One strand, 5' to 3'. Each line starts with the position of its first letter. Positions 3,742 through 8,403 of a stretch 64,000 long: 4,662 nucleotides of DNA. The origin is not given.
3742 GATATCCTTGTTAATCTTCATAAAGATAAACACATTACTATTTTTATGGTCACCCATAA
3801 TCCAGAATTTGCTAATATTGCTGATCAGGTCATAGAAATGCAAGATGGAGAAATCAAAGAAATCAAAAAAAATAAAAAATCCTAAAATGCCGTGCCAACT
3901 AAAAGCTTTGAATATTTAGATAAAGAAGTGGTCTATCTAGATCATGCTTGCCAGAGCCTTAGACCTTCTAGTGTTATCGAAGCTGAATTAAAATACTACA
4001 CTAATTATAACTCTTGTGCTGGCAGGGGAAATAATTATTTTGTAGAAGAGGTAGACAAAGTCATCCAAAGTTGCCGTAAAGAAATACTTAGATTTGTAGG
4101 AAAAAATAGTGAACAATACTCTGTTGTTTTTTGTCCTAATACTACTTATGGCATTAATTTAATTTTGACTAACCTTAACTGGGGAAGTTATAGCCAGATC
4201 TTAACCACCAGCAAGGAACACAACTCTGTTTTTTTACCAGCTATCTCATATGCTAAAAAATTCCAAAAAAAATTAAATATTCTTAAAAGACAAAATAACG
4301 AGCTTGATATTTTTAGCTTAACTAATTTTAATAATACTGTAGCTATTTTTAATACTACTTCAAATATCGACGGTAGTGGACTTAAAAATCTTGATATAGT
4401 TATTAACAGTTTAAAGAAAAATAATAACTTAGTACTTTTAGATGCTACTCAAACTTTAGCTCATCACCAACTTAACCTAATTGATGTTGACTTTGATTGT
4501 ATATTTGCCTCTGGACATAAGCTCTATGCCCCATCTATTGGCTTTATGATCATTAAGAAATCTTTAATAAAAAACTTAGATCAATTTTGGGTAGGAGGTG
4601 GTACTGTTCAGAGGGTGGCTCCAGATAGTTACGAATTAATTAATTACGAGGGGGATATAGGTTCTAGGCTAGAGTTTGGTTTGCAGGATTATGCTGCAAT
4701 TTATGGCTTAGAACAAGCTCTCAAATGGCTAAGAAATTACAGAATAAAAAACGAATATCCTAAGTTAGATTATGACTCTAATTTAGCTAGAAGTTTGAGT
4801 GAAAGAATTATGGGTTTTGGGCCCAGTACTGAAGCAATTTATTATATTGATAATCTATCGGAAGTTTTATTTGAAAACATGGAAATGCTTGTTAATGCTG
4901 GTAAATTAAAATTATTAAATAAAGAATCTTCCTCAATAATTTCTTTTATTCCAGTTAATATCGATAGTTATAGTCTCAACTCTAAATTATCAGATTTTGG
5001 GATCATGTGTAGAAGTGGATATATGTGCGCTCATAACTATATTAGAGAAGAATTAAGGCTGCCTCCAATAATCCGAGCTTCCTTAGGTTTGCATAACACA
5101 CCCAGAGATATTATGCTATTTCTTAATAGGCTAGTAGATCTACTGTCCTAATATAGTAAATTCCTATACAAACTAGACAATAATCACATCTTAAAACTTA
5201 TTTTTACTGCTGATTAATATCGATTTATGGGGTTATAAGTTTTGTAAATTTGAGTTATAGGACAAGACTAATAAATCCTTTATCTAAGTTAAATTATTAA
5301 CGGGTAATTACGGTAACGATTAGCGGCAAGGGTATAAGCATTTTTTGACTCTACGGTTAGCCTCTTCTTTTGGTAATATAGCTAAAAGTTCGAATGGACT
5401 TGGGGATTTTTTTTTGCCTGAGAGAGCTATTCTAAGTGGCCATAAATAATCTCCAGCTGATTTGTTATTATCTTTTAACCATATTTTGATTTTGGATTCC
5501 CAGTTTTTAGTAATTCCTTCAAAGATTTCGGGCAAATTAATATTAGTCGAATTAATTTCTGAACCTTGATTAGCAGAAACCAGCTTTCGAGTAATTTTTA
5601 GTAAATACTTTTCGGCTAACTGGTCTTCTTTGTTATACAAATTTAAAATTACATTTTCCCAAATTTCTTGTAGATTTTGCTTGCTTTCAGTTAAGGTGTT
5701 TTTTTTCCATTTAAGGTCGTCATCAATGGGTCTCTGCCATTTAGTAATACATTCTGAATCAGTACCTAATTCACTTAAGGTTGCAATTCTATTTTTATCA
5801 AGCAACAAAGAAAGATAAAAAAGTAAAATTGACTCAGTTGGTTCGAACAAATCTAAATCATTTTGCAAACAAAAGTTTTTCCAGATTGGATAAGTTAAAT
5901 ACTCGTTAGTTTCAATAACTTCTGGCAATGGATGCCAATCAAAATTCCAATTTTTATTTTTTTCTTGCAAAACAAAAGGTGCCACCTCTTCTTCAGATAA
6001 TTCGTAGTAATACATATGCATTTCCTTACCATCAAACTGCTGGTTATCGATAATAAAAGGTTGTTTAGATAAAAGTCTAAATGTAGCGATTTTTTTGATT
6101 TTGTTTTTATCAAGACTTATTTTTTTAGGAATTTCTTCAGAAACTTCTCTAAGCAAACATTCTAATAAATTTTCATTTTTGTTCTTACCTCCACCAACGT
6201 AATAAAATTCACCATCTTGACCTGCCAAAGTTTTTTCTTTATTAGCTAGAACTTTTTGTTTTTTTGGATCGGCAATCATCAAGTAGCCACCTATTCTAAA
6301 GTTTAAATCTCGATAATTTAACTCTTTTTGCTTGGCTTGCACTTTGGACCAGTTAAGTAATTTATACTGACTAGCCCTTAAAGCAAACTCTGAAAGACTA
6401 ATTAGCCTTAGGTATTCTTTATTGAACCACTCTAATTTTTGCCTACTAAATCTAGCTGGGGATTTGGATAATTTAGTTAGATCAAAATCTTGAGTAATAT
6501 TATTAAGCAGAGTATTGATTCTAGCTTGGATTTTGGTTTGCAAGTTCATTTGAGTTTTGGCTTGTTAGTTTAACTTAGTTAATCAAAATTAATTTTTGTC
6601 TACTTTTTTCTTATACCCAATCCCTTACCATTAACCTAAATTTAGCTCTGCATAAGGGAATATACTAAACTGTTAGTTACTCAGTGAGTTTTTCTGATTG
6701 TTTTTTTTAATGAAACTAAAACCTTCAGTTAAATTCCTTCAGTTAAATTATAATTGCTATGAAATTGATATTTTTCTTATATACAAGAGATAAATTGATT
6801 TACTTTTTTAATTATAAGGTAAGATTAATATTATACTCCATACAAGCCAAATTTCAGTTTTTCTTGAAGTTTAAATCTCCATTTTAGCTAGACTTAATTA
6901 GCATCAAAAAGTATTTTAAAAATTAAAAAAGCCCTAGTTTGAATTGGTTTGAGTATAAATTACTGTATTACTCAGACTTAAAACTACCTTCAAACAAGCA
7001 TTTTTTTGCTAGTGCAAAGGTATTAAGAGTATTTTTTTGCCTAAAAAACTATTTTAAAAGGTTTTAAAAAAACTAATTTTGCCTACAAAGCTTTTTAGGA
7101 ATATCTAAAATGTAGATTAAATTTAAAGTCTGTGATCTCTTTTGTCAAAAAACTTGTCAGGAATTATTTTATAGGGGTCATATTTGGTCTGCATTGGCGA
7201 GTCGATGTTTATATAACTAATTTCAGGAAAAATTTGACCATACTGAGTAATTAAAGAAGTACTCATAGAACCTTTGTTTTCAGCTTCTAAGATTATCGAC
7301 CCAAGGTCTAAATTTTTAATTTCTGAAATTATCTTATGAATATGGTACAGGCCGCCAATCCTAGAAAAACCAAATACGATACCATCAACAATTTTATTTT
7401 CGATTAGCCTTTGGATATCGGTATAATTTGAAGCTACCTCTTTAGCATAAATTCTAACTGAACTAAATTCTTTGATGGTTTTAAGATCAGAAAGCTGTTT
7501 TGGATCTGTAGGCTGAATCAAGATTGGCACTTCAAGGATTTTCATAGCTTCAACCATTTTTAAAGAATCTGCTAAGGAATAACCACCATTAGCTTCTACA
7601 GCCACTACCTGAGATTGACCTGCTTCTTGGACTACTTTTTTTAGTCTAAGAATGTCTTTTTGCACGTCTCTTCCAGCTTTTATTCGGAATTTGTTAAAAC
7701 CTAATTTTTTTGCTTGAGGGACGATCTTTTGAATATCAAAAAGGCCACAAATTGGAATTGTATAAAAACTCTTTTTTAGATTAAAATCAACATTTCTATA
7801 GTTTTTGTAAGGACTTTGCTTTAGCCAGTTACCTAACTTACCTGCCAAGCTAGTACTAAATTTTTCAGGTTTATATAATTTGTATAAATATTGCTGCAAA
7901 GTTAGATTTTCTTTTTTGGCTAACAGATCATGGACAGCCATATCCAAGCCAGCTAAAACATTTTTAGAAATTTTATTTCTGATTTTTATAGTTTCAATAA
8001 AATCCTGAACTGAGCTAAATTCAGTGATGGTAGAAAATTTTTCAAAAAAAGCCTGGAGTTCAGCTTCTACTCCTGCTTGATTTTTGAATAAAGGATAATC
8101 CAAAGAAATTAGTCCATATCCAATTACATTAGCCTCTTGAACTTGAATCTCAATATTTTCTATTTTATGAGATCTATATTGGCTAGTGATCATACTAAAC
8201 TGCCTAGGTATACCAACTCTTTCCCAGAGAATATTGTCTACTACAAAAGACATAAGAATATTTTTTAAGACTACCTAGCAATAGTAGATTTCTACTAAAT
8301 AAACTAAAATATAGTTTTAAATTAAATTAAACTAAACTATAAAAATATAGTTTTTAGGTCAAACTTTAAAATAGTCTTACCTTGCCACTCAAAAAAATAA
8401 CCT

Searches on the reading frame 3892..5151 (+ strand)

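Call 31: search_protein_families(library=pfam, proteins=[window:3892-5151:+], max_evalue=0.001)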
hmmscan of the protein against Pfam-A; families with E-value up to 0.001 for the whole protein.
window:3892-5151:+ (419 aa): 1 family
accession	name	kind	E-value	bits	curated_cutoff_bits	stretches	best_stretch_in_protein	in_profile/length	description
PF00266.25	Aminotran_5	-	1.3e-52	179.5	21.5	2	14-287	1-275/371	Aminotransferase class-V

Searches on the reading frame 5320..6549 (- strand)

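Call 31: search_protein_families(library=pfam, proteins=[window:5320-6549:-], max_evalue=0.001)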
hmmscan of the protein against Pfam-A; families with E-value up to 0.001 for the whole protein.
window:5320-6549:- (409 aa): 2 families
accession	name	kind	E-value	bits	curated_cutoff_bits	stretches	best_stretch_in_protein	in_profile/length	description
PF19269.4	Anticodon_2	-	2.9e-14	54.1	23.6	1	349-404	85-140/141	Anticodon binding domain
PF00293.34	NUDIX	-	5.7e-06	26.8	21.1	1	92-211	10-118/134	NUDIX domain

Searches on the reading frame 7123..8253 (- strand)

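Call 31: search_protein_families(library=pfam, proteins=[window:7123-8253:-], max_evalue=0.001)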
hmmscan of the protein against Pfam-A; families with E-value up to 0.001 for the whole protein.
window:7123-8253:- (376 aa): 1 family
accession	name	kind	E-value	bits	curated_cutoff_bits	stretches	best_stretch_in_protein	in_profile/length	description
PF13378.12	MR_MLE_C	-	1.2e-19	71.4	29.4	1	182-346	11-175/219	Enolase C-terminal domain-like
